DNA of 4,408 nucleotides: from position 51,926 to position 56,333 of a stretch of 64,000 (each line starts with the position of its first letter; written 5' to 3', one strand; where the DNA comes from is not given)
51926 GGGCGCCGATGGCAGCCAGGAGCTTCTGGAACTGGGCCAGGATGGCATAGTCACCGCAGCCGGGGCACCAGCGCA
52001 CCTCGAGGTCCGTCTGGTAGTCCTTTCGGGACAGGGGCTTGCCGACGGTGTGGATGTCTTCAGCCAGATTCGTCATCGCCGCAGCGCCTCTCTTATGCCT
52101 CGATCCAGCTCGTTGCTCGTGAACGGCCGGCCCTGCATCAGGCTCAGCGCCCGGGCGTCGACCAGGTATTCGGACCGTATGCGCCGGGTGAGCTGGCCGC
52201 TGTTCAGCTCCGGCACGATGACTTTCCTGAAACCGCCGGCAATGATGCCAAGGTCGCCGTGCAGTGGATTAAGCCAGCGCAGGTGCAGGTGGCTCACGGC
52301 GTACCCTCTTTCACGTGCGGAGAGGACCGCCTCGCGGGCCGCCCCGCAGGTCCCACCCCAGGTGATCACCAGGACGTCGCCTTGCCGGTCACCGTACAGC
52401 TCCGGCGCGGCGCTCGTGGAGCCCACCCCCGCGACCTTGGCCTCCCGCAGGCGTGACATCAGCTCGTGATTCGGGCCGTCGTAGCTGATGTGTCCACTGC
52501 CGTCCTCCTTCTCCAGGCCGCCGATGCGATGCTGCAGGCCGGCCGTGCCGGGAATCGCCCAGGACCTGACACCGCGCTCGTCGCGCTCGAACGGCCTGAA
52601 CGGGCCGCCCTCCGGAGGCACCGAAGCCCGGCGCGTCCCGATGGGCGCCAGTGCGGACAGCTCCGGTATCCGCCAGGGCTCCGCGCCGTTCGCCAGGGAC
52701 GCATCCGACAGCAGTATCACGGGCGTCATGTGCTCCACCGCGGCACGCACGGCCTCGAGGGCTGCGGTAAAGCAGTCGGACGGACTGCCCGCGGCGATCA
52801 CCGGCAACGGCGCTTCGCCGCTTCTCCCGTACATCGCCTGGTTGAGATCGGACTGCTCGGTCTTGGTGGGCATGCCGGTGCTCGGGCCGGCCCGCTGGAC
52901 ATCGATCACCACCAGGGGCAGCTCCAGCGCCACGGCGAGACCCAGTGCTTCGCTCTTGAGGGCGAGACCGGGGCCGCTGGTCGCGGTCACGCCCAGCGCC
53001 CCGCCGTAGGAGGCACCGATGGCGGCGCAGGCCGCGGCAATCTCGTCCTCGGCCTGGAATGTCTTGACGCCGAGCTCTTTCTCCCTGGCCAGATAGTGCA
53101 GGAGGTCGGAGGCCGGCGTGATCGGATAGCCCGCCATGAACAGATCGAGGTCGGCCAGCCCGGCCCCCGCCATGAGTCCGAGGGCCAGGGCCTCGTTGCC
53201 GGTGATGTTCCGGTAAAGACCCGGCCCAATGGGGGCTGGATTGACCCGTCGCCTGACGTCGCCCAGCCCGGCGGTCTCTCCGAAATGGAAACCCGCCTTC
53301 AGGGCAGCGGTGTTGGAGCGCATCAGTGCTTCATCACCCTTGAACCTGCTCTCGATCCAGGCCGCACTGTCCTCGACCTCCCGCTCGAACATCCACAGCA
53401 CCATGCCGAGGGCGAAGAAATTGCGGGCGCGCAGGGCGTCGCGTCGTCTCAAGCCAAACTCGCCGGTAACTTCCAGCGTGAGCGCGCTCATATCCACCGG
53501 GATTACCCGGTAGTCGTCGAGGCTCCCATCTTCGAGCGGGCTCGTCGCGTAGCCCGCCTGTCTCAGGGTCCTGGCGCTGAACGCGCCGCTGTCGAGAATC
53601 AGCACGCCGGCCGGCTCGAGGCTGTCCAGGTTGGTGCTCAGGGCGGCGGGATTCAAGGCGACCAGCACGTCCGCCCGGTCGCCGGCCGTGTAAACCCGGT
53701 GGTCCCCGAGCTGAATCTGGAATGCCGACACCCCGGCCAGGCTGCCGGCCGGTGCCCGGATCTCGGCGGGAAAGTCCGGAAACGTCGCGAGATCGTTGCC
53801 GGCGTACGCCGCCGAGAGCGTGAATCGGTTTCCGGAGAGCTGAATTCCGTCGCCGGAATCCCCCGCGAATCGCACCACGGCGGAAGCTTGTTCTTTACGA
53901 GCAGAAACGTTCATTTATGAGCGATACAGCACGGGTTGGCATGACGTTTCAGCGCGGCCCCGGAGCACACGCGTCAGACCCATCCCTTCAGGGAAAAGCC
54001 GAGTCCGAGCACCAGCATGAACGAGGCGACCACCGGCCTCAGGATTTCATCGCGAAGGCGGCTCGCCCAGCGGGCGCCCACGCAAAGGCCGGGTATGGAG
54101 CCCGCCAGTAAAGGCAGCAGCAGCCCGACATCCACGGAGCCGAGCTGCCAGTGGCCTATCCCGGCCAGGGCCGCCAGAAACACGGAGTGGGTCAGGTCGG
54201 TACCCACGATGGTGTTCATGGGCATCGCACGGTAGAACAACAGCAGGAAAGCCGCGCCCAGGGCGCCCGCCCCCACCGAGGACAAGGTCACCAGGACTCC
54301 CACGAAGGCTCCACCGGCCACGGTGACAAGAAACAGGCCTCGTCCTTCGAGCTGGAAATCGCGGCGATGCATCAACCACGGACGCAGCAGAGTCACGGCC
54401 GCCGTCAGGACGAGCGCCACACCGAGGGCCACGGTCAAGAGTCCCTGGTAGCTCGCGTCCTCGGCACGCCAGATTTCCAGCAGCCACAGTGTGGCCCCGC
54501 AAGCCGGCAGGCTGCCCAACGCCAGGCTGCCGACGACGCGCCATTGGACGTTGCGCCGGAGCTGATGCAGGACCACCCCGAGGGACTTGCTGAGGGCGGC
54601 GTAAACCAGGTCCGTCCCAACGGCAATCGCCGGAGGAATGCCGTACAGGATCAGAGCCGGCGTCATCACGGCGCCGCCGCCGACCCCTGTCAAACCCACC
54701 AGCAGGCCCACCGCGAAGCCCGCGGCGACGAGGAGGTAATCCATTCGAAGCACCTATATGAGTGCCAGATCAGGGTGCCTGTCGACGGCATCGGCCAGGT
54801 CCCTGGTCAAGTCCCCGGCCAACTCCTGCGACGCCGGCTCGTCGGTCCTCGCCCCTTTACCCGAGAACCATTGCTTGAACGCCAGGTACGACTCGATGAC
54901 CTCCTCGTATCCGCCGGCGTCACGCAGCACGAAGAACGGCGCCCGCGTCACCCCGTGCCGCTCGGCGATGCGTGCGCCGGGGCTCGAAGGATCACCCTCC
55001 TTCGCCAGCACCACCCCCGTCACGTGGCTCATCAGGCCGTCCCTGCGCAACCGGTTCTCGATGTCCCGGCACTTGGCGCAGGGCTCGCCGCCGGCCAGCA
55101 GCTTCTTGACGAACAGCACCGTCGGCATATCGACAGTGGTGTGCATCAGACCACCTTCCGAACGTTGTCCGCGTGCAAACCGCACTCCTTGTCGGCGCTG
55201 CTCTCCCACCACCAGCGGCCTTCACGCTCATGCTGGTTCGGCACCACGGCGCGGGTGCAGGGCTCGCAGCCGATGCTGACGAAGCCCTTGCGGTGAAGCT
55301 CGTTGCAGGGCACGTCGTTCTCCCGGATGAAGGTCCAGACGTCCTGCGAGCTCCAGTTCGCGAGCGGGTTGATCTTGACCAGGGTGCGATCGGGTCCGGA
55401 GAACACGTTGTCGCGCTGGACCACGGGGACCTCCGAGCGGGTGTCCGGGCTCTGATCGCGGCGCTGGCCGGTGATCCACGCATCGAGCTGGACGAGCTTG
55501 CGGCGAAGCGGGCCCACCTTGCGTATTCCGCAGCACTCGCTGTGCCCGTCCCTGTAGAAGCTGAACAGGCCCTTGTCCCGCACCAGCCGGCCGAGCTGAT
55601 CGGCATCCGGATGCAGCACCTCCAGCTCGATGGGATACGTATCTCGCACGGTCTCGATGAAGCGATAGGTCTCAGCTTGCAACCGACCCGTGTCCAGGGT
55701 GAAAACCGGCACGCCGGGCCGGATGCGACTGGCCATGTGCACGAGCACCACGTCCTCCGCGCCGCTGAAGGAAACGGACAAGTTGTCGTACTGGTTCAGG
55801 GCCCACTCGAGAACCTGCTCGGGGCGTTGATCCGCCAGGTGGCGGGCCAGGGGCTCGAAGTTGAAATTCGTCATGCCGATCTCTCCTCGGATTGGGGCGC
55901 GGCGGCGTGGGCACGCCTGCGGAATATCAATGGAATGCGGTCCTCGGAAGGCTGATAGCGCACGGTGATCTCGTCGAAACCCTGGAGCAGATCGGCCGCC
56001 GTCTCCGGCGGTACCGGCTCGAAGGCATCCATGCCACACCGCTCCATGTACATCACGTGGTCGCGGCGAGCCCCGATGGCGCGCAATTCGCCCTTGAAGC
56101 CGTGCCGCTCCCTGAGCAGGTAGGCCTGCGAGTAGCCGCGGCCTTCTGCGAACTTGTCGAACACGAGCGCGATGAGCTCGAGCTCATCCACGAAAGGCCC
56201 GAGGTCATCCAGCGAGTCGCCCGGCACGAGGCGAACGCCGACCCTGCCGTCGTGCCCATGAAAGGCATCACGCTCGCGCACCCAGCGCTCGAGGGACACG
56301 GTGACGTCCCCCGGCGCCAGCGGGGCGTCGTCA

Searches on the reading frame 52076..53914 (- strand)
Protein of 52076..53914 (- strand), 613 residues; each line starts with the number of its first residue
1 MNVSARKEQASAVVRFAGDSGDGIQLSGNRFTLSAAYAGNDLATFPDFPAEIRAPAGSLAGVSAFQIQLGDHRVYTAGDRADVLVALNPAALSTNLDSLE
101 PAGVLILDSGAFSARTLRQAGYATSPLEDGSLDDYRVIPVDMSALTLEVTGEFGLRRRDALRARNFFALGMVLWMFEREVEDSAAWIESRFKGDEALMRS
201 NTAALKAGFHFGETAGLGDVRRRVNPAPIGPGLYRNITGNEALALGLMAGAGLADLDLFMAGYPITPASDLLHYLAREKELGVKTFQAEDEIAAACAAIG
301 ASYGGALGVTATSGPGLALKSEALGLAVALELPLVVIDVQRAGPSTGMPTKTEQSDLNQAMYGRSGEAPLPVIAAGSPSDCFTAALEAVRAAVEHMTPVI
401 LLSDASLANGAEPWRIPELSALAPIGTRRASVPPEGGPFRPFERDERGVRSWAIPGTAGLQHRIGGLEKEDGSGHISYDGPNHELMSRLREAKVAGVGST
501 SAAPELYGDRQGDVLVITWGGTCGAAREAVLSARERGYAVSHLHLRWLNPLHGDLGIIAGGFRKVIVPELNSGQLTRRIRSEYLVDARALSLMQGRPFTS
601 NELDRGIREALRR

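Call 56: search_protein_families(library=pfam, proteins=[window:52076-53914:-], max_evalue=0.00001)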
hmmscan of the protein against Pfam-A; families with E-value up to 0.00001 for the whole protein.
window:52076-53914:- (613 aa): 3 families
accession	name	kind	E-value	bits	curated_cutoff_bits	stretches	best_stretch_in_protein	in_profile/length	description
PF01855.24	POR_N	-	1.5e-49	169.2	27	1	259-471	10-220/231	Pyruvate flavodoxin/ferredoxin oxidoreductase, thiamine diP-bdg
PF01558.24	POR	-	2.8e-25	89.9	27.4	1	21-209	2-172/173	Pyruvate ferredoxin/flavodoxin oxidoreductase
PF17147.9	PFOR_II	-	2.6e-06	28.1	27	1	513-583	2-78/102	Pyruvate:ferredoxin oxidoreductase core domain II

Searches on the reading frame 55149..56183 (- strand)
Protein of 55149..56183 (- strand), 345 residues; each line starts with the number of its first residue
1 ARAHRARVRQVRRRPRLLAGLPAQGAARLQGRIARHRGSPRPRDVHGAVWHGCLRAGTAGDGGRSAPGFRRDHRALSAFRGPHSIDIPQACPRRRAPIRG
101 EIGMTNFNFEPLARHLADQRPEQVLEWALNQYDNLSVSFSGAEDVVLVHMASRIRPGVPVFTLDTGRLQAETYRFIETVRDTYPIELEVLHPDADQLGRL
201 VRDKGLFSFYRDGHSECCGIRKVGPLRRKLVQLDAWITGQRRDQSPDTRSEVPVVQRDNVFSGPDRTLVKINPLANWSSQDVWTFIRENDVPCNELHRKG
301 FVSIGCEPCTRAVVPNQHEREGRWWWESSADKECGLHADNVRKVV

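Call 56: search_protein_families(library=pfam, proteins=[window:55149-56183:-], max_evalue=0.00001)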
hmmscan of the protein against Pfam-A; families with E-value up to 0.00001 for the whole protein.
window:55149-56183:- (345 aa): 1 family
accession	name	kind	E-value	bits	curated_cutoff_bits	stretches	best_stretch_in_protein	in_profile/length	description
PF01507.26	PAPS_reduct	-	1.3e-50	172.3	22.5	1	135-312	2-175/175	Phosphoadenosine phosphosulfate reductase domain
